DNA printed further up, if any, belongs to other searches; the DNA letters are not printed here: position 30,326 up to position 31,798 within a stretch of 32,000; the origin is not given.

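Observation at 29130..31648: Stand-alone nitrogenase-like reductase (NifH + two NifD/K-like subunits) with no nitrogen-fixation or tetrapyrrole context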

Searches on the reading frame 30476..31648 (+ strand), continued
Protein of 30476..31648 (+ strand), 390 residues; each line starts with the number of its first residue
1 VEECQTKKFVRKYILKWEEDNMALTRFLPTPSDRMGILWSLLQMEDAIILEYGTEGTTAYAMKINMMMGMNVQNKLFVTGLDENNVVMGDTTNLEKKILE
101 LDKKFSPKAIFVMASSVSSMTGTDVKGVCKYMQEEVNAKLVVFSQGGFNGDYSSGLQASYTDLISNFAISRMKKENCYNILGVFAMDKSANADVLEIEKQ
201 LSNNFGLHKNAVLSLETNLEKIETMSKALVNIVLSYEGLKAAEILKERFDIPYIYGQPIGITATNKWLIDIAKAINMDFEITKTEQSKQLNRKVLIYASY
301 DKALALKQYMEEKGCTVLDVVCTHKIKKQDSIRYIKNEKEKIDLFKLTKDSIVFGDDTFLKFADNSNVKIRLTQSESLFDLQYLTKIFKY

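Call 72: search_solved_structures(query=L016:5829-6836:+, max_evalue=0.001)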
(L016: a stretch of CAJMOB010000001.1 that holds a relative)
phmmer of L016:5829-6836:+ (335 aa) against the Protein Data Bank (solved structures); distinct sequences matched with E-value up to 0.001: 23.
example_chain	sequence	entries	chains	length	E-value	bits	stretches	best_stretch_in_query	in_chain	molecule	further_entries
3tny_A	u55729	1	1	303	5.6e-08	35.5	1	65-334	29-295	YfiY (ABC transport system substrate-binding protein)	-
2why_A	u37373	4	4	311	8.3e-08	34.9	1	68-322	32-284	Iron-uptake system-binding protein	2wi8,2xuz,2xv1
2phz_A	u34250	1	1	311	2.4e-07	33.4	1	68-322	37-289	Iron-uptake system-binding protein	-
2q8p_A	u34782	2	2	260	2.6e-07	33.3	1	174-309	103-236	Iron-regulated surface determinant E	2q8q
21zd_A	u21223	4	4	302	4.2e-07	32.6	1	58-308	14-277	Ferric anguibactin-binding protein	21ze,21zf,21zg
7sf6_A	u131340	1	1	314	2e-06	30.4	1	60-308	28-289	Ferric-anguibactin-binding protein FatB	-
2chu_A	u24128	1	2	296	2.9e-06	29.9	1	57-320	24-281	ENTEROCHELIN UPTAKE PERIPLASMIC BINDING PROTEIN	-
3zkw_A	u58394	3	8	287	3e-06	29.8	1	57-320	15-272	ENTEROCHELIN UPTAKE PERIPLASMIC BINDING PROTEIN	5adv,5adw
5a1j_A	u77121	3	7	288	3e-06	29.8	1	57-320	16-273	ENTEROCHELIN UPTAKE PERIPLASMIC BINDING PROTEIN | Enterochelin ABC transporter substrate-binding protein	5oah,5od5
5a5d_A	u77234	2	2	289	3e-06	29.8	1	57-320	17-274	ENTEROCHELIN UPTAKE PERIPLASMIC BINDING PROTEIN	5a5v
3zkw_B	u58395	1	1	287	3.1e-06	29.8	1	57-320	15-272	ENTEROCHELIN UPTAKE PERIPLASMIC BINDING PROTEIN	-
5ad1_A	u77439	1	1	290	3.1e-06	29.8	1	57-320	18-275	ENTEROCHELIN UPTAKE PERIPLASMIC BINDING PROTEIN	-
5lwh_A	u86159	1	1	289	3.1e-06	29.8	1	57-320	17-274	Enterochelin ABC transporter substrate-binding protein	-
5mbq_A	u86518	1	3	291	3.7e-06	29.5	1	57-320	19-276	Enterochelin uptake periplasmic binding protein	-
5mbu_A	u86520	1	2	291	3.8e-06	29.5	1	57-320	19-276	Enterochelin uptake periplasmic binding protein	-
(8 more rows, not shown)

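Call 73: search_protein_families(library=ncbifam, proteins=[L016:5829-6836:+, L004:2962-4899:+, L016:11285-11863:+, L016:4018-4740:-, L012:6391-7758:+, L014:11151-12533:+, L060:8438-10564:+, L004:6703-8004:+, L004:8001-9233:+, L004:2169-2933:+], max_evalue=0.00001)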
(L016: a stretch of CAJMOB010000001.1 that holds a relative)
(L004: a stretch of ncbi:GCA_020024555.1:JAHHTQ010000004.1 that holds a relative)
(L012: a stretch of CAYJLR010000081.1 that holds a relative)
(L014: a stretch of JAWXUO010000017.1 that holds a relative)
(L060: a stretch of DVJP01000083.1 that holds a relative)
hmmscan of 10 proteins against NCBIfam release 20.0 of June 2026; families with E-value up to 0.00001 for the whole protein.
L016:5829-6836:+ (335 aa): 4 families
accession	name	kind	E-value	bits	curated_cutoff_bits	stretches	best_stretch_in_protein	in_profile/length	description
TIGR03659.1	IsdE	equivalog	2.8e-28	99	298.65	1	6-314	2-274/292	heme ABC transporter substrate-binding protein IsdE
TIGR04281.1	peripla_PGF_1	equivalog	1.4e-16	60.6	325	1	52-331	3-265/330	PGF-CTERM-anchored ABC transporter substrate-binding protein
NF008501.1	PRK11411.1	subfamily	3.6e-09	36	320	1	62-331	31-295/303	Fe(3+) dicitrate ABC transporter substrate-binding protein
NF047879.1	catechol_SstD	exception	4.9e-07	29.1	450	1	58-309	59-318/343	ferrated catecholamine ABC transporter substrate-binding lipoprotein SstD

L004:2962-4899:+ (645 aa): 6 families
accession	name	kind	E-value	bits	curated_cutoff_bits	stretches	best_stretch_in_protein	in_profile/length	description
TIGR03659.1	IsdE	equivalog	2.8e-55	187.6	298.65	2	14-334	12-290/292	heme ABC transporter substrate-binding protein IsdE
TIGR04281.1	peripla_PGF_1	equivalog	6e-35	121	325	2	54-347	3-277/330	PGF-CTERM-anchored ABC transporter substrate-binding protein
NF008501.1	PRK11411.1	subfamily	1.1e-19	70.5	320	2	64-337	31-296/303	Fe(3+) dicitrate ABC transporter substrate-binding protein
NF002894.0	PRK03379.1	equivalog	1.8e-18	66.6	234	2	73-287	24-228/266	vitamin B12 ABC transporter substrate-binding protein BtuF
TIGR03868.1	F420-O_ABCperi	hypoth_equivalog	1e-07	31.5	392.4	0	502-595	152-245/287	putative F420-0 ABC transporter substrate-binding protein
NF008200.0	PRK10957.1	equivalog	2.1e-06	26.9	205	0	421-552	109-238/330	Fe2+-enterobactin ABC transporter substrate-binding protein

L016:11285-11863:+ (192 aa): 1 family
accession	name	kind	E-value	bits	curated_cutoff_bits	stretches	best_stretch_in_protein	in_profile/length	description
NF045594.1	flavodox_BilS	equivalog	3.1e-25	89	155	1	4-160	2-157/160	flavodoxin family protein BilS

L016:4018-4740:- (240 aa): 29 families (the best 25 are shown)
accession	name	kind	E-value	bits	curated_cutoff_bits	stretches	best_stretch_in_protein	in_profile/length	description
NF007860.0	PRK10572.1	equivalog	3.6e-22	78.6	208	1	126-231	181-286/292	arabinose operon transcriptional regulator AraC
NF049932.1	TranspRegBtr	equivalog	3.4e-21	75.4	900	1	116-229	152-265/531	bacillibactin transport transcriptional regulator Btr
NF047455.1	TF_Staph_AryK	equivalog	3.5e-21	75.1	850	1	126-231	155-260/759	transcriptional regulator AryK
NF047788.1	TransRegPocR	equivalog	7.6e-21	74.6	500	1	117-229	178-290/296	transcriptional regulator PocR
NF007584.0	PRK10219.1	equivalog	6.7e-18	65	174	1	130-229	7-106/107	superoxide response transcriptional regulator SoxS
TIGR04094.1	adjacent_YSIRK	equivalog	4.8e-17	62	200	1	125-227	282-383/383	YSIRK-targeted surface antigen transcriptional regulator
NF033869.1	viru_reg_Rsp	equivalog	1.3e-16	60.2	400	1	130-231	149-250/701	AraC family transcriptional regulator Rsp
NF010026.0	PRK13501.1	equivalog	2.4e-15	56.5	363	1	116-232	164-280/290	HTH-type transcriptional activator RhaR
NF006902.0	PRK09393.1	equivalog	3.3e-15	56.1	425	1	128-232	220-324/327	transcriptional regulator FtrA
NF010025.2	PRK13500.1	equivalog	1.8e-14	54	525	1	116-230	164-278/282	HTH-type transcriptional activator RhaR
NF012228.1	RobA_TF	equivalog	2.1e-14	53.7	380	1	129-229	4-104/286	MDR efflux pump AcrAB transcriptional activator RobA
NF010027.0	PRK13502.1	equivalog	4.2e-14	52.7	384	1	116-228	164-276/282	HTH-type transcriptional activator RhaR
NF011701.0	PRK15121.1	equivalog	1.4e-13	51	426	1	126-229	3-106/289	MDR efflux pump AcrAB transcriptional activator RobA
NF010028.0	PRK13503.1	equivalog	2e-13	50.4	288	1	126-229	169-272/278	HTH-type transcriptional activator RhaS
NF007243.0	PRK09685.1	equivalog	4.2e-12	46.1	199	1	128-230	198-302/303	transcriptional regulator FeaR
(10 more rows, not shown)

L012:6391-7758:+ (455 aa): 27 families (the best 25 are shown)
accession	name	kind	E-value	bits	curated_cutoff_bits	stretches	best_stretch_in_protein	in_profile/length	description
TIGR04559.1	SoxH_rel_PQQ_2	hypoth_equivalog_domain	2.6e-15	56.6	280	1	54-126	28-99/283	quinoprotein relay system zinc metallohydrolase 2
TIGR04558.1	SoxH_rel_PQQ_1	hypoth_equivalog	4.8e-15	55.4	300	1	51-114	29-92/285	quinoprotein relay system zinc metallohydrolase 1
NF033088.2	bla_subclass_B1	equivalog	7.2e-12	45.4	200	1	40-177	8-144/217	subclass B1 metallo-beta-lactamase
NF012229.1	bla_class_B_core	domain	4.4e-10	39.9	100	1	51-116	10-74/139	metallo-beta-lactamase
NF033087.1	bla_subclass_B2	equivalog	5e-10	39.5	240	1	41-111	5-77/221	subclass B2 metallo-beta-lactamase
NF012146.1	blaB-IND-MUS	exception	7.8e-10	38.5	270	0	46-114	40-107/237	BlaB/IND/MUS family subclass B1 metallo-beta-lactamase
NF012225.0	blaSFH_gen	exception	1.5e-09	37.7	440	0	41-112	35-101/252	SFH-related subclass B2 metallo-beta-lactamase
NF038166.1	blaYEM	exception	9.9e-09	35.2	535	0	39-109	24-96/246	YEM family subclass B2 metallo-beta-lactamase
NF047753.1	blaSPI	exception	1e-08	35.1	500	0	36-121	32-117/239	SPI family subclass B1 metallo-beta-lactamase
NF012137.0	bla_xUS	exception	1.5e-08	34.4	400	1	41-115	27-108/246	MUS/TUS/MOC family subclass B1 metallo-beta-lactamase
NF038003.2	blaPFM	exception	1.7e-08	34.2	525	0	35-113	30-103/253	PFM family subclass B2 metallo-beta-lactamase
NF012145.1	blaDIM_SIM_IMP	exception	6.5e-08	32.6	288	0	216-281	131-193/209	DIM/SIM/IMP family subclass B1 metallo-beta-lactamase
TIGR03413.1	GSH_gloB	equivalog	8.4e-08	31.9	200.8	0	76-127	27-77/248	hydroxyacylglutathione hydrolase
NF040860.1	blaWUS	exception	8.5e-08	31.7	540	0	28-115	14-108/246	WUS family subclass B1 metallo-beta-lactamase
NF000442.2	blaTUS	exception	1.6e-07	31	550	0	45-115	39-108/248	TUS family subclass B1 metallo-beta-lactamase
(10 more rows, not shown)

L014:11151-12533:+ (460 aa): 13 families
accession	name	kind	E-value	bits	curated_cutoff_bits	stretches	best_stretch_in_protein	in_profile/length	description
NF007130.1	PRK09575.1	equivalog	2.4e-72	244.6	445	1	15-448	4-431/435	MATE family efflux transporter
TIGR00797.1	matE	subfamily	9e-52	176.3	147.4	1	25-423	1-391/396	MATE family efflux transporter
NF000217.1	MATE_multi_FepA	equivalog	9.1e-41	140.3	900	1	8-444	6-435/443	multidrug efflux MATE transporter FepA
NF041801.1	MATE_SolL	equivalog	2.1e-34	119.1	780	1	17-444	20-446/458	solanimycin export family MATE transporter SolL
NF000131.1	MATE_multi_MepA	equivalog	1e-33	117.3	850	1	11-438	10-428/451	multidrug efflux MATE transporter MepA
NF052396.1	MATE_WgkD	equivalog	6.1e-16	58.4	510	1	17-353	3-332/428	tryglysin-associated MATE efflux transporter WgkD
TIGR02900.1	spore_V_B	equivalog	4.2e-11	42.3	372.3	1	138-265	352-477/488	stage V sporulation protein B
NF041358.1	GntT_guanitoxin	equivalog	5e-09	35.7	525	1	21-381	17-371/438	guanitoxin biosynthesis MATE family efflux transporter GntT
NF007690.0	PRK10367.1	equivalog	2.3e-08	33.4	409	1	17-353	9-340/441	MATE family efflux transporter DinF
NF007562.1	PRK10189.1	equivalog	3e-08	32.8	465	1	17-209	27-224/470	EmmdR/YeeO family multidrug/toxin efflux MATE transporter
NF001214.0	PRK00187.1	equivalog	8.6e-08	31.6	449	1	19-356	12-347/464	NorM family multidrug efflux MATE transporter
NF000263.1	MATE_multi_NorM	equivalog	1.4e-07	31.3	950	0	138-354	138-354/459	multidrug efflux MATE transporter NorM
NF045578.1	export_MbnM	equivalog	3.4e-06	26.3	285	1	31-222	14-201/410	methanobactin export MATE transporter MbnM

L060:8438-10564:+ (708 aa): 20 families
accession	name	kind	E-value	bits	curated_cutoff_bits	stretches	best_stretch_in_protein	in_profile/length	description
TIGR01525.1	ATPase-IB_hvy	subfamily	8.2e-147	490.4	346.25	1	148-693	1-559/560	heavy metal translocating P-type ATPase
TIGR01512.1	ATPase-IB2_Cd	subfamily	3.5e-104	349.2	313.5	2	148-474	1-317/494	cadmium family heavy metal-translocating P-type ATPase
TIGR01511.1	ATPase-IB1_Cu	subfamily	9.7e-98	328.4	397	1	140-693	12-540/542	copper-translocating P-type ATPase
NF008262.1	PRK11033.1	equivalog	1.5e-87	294.7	1005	1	123-670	152-706/731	zinc/cadmium/mercury/lead-transporting ATPase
NF007952.0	PRK10671.1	equivalog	1.1e-83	281.9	1316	1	170-684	295-821/838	copper-exporting P-type ATPase CopA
NF033775.1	P_type_ZntA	exception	1.5e-76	258.2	1240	1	168-670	203-707/732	Zn(II)/Cd(II)/Pb(II) translocating P-type ATPase ZntA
TIGR01494.1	ATPase_P-type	subfamily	2.7e-70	237.1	62.3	1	172-668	3-462/478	HAD-IC family P-type ATPase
TIGR01497.1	kdpB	equivalog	5.3e-46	157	527.9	1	215-624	119-546/675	potassium-transporting ATPase subunit KdpB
TIGR01647.1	ATPase-IIIA_H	equivalog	9.2e-35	120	615.5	2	188-565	81-483/755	plasma-membrane proton-efflux P-type ATPase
NF010609.0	PRK14010.1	equivalog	1.6e-32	112.6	1323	1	216-625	119-542/673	K(+)-transporting ATPase subunit B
TIGR01524.1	ATPase-IIIB_Mg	equivalog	4.8e-28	97.5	610.75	2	568-632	584-648/867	magnesium-translocating P-type ATPase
NF011702.0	PRK15122.1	subfamily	2.2e-27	95.4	975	2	568-631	623-686/907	magnesium-translocating P-type ATPase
TIGR01657.1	P-ATPase-V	hypoth_equivalog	5.1e-27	93.8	618.25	2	568-616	784-832/1055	ATP13A2 family polyamine export P-type ATPase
TIGR01517.1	ATPase-IIB_Ca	equivalog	5.5e-23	81.1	507.05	2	568-631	609-672/882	calcium-translocating P-type ATPase, PMCA-type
TIGR01522.1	ATPase-IIA2_Ca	equivalog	7.5e-22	76.9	798.3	2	570-631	571-633/854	calcium-transporting P-type ATPase, PMR1-type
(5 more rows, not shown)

L004:6703-8004:+ (433 aa): 16 families
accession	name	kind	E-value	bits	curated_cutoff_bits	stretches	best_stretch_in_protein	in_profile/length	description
TIGR01283.1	nifE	equivalog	1.3e-31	109.7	505.1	1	29-359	38-381/459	nitrogenase iron-molybdenum cofactor biosynthesis protein NifE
TIGR01862.1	N2-ase-Ialpha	subfamily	1e-22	80.4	486.05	1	35-329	35-344/444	nitrogenase component I subunit alpha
NF011047.0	PRK14477.1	equivalog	4.9e-21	74.3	1229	1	87-255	87-260/917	bifunctional nitrogenase iron-molybdenum cofactor biosynthesis protein NifEN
TIGR01282.1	nifD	equivalog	2.1e-20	72.9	653.55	1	36-303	50-334/466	nitrogenase molybdenum-iron protein alpha chain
TIGR01278.1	DPOR_BchB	equivalog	1.2e-15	57.4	490.35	1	84-254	57-233/512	ferredoxin:protochlorophyllide reductase (ATP-dependent) subunit B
TIGR01284.1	alt_nitrog_alph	subfamily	1.4e-15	56.7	512.8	1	35-304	45-325/457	nitrogenase subunit alpha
TIGR01286.1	nifK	equivalog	3.3e-13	49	427.3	1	30-180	63-213/516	nitrogenase molybdenum-iron protein subunit beta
TIGR01279.1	DPOR_bchN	equivalog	1.4e-12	47.2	419.95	1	34-345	8-315/407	ferredoxin:protochlorophyllide reductase (ATP-dependent) subunit N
TIGR02932.1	vnfK_nitrog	equivalog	5.7e-12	45.2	873.95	1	20-209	3-195/457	V-containing nitrogenase subunit beta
NF002768.0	PRK02842.1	equivalog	1.3e-11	44.1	324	1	34-306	19-289/423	ferredoxin:protochlorophyllide reductase (ATP-dependent) subunit N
TIGR01860.1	VNFD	equivalog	3.9e-11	42.3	823.1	1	34-260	46-282/461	nitrogenase vanadium-iron protein, alpha chain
TIGR01285.1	nifN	equivalog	1.8e-10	40.4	326.8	1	39-171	21-157/433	nitrogenase iron-molybdenum cofactor biosynthesis protein NifN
TIGR02931.1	anfK_nitrog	equivalog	4e-10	39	853.85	1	30-209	13-198/461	Fe-only nitrogenase subunit beta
NF002790.0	PRK02910.1-4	equivalog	2.7e-09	36.2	912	1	93-292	66-281/530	ferredoxin:protochlorophyllide reductase (ATP-dependent) subunit B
TIGR03282.1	methan_mark_13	equivalog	1.7e-07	30.6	268.4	1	39-167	8-127/352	Ni-sirohydrochlorin a,c-diamide reductive cyclase catalytic subunit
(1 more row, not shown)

L004:8001-9233:+ (410 aa): 17 families
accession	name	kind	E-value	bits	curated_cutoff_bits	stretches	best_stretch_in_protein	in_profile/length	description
TIGR01283.1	nifE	equivalog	2.5e-29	102.2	505.1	1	19-273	53-309/459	nitrogenase iron-molybdenum cofactor biosynthesis protein NifE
TIGR01278.1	DPOR_BchB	equivalog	2.1e-28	99.5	490.35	1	47-403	46-414/512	ferredoxin:protochlorophyllide reductase (ATP-dependent) subunit B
NF011047.0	PRK14477.1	equivalog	2.6e-27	95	1229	1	19-261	44-286/917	bifunctional nitrogenase iron-molybdenum cofactor biosynthesis protein NifEN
NF002789.0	PRK02910.1-3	equivalog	7.9e-21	74.5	509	1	57-262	57-260/535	ferredoxin:protochlorophyllide reductase (ATP-dependent) subunit B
TIGR01862.1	N2-ase-Ialpha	subfamily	9.2e-20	70.7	486.05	1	48-271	81-302/444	nitrogenase component I subunit alpha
TIGR02932.1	vnfK_nitrog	equivalog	1.4e-18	67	873.95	1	23-402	28-436/457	V-containing nitrogenase subunit beta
TIGR01282.1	nifD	equivalog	3e-17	62.5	653.55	1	22-271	62-319/466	nitrogenase molybdenum-iron protein alpha chain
TIGR02931.1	anfK_nitrog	equivalog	9.2e-14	51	853.85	1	54-402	61-440/461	Fe-only nitrogenase subunit beta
TIGR01285.1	nifN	equivalog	6.6e-13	48.4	326.8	1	14-243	21-272/433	nitrogenase iron-molybdenum cofactor biosynthesis protein NifN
TIGR03282.1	methan_mark_13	equivalog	6.5e-11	41.8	268.4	1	8-149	2-137/352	Ni-sirohydrochlorin a,c-diamide reductive cyclase catalytic subunit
TIGR01284.1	alt_nitrog_alph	subfamily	3.6e-10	38.9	512.8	1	48-253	87-293/457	nitrogenase subunit alpha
NF002768.0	PRK02842.1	equivalog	6.3e-09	35.2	324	1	57-311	66-310/423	ferredoxin:protochlorophyllide reductase (ATP-dependent) subunit N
NF002790.0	PRK02910.1-4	equivalog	8.6e-08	31.3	912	1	57-263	58-274/530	ferredoxin:protochlorophyllide reductase (ATP-dependent) subunit B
TIGR01286.1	nifK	equivalog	1.6e-07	30.2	427.3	0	57-312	114-387/516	nitrogenase molybdenum-iron protein subunit beta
TIGR01860.1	VNFD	equivalog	3.3e-07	29.3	823.1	1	48-230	89-272/461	nitrogenase vanadium-iron protein, alpha chain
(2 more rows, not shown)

L004:2169-2933:+ (254 aa): 10 families
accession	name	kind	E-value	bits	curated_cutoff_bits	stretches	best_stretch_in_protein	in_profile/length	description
NF033200.1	F430_CfbC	exception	6.9e-106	353.4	402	1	2-249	1-242/260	Ni-sirohydrochlorin a,c-diamide reductive cyclase ATP-dependent reductase subunit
TIGR01287.1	nifH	equivalog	7.3e-105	350.2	394.35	1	2-248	1-247/275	nitrogenase iron protein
NF009702.0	PRK13231.1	equivalog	5.2e-93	311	427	1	1-247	2-240/264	nitrogenase reductase-like protein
NF009701.0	PRK13230.1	subfamily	9.8e-92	307.1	350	1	1-247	1-259/291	nitrogenase reductase-like protein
TIGR01281.1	DPOR_bchL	equivalog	3.7e-67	226.5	345.15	1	3-250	2-248/268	ferredoxin:protochlorophyllide reductase (ATP-dependent) iron-sulfur ATP-binding protein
TIGR02016.1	BchX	equivalog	1.4e-61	208.4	331.2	1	2-246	1-249/296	chlorophyllide a reductase iron protein subunit X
TIGR01969.1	minD_arch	subfamily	2.6e-18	66.1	201.75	1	7-252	7-237/251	cell division ATPase MinD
TIGR01968.1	minD_bact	equivalog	9.3e-10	38.3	212.9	1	7-48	8-49/261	septum site-determining protein MinD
NF041546.1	ParA_partition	equivalog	3.5e-07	30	180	0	8-44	7-43/203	ParA family partition ATPase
NF041136.1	MrpORP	equivalog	5.4e-07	29.2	450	0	6-44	11-49/365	iron-sulfur cluster carrier protein MrpORP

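Call 77: search_protein_families(library=ncbifam, alignment_id=A6, max_evalue=0.00001)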
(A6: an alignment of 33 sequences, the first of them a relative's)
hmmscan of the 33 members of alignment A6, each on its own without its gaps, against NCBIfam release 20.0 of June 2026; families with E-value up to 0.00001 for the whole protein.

A. member 1, L057:4976-6838:+ (620 aa): 7 families
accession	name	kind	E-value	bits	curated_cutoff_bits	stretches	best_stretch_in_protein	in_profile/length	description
TIGR03659.1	IsdE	equivalog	7.1e-53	179.7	298.65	2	352-612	37-289/292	heme ABC transporter substrate-binding protein IsdE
TIGR04281.1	peripla_PGF_1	equivalog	1.2e-27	97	325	2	38-321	3-265/330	PGF-CTERM-anchored ABC transporter substrate-binding protein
NF008501.1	PRK11411.1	subfamily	2e-18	66.4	320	1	345-554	31-239/303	Fe(3+) dicitrate ABC transporter substrate-binding protein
TIGR03868.1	F420-O_ABCperi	hypoth_equivalog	1.5e-14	53.9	392.4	1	346-609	10-279/287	putative F420-0 ABC transporter substrate-binding protein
NF002894.0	PRK03379.1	equivalog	2e-14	53.4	234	1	392-555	57-217/266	vitamin B12 ABC transporter substrate-binding protein BtuF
NF047879.1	catechol_SstD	exception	1.6e-08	33.9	450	0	343-612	61-340/343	ferrated catecholamine ABC transporter substrate-binding lipoprotein SstD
NF008200.0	PRK10957.1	equivalog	1.3e-07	30.8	205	0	395-526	108-237/330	Fe2+-enterobactin ABC transporter substrate-binding protein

B. families by the number of members that match (of 33 scanned): 9 families
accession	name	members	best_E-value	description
TIGR03659.1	IsdE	33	2.8e-55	heme ABC transporter substrate-binding protein IsdE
TIGR04281.1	peripla_PGF_1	33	6e-35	PGF-CTERM-anchored ABC transporter substrate-binding protein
NF008501.1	PRK11411.1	29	1.1e-19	Fe(3+) dicitrate ABC transporter substrate-binding protein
NF002894.0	PRK03379.1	22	1.8e-18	vitamin B12 ABC transporter substrate-binding protein BtuF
TIGR03868.1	F420-O_ABCperi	21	1.5e-14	putative F420-0 ABC transporter substrate-binding protein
NF008200.0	PRK10957.1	17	2.1e-12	Fe2+-enterobactin ABC transporter substrate-binding protein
NF047879.1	catechol_SstD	10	5.6e-11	ferrated catecholamine ABC transporter substrate-binding lipoprotein SstD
NF052484.1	sider_BP_EitA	4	9e-10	siderophore ABC transporter substrate-binding protein EitA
NF010649.0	PRK14048.1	3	3.2e-08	ferrichrome/ferrioxamine B periplasmic transporter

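Call 78: search_protein_families(library=ncbifam, alignment_id=A7, max_evalue=0.00001)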
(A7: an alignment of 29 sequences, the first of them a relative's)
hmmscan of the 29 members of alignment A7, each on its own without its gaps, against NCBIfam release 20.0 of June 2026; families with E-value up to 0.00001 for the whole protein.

A. member 1, L055:11248-11802:+ (184 aa): 1 family
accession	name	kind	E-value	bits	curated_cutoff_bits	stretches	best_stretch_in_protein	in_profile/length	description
NF045594.1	flavodox_BilS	equivalog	1.5e-22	80.2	155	1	4-151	2-149/160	flavodoxin family protein BilS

B. families by the number of members that match (of 29 scanned): 8 families
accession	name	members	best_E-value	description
NF045594.1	flavodox_BilS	29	3.1e-29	flavodoxin family protein BilS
TIGR01753.1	flav_short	6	3e-11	flavodoxin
NF005216.0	PRK06703.1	4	3.3e-08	flavodoxin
NF008316.0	PRK11104.1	4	4.2e-07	menaquinone-dependent protoporphyrinogen IX dehydrogenase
NF006747.0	PRK09271.1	3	1.1e-08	flavodoxin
TIGR01754.1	flav_RNR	3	2.9e-08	putative ribonucleotide reductase-associated flavodoxin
NF005501.0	PRK07116.1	1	3e-06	flavodoxin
NF006739.0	PRK09267.1-5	1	6.5e-06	flavodoxin FldA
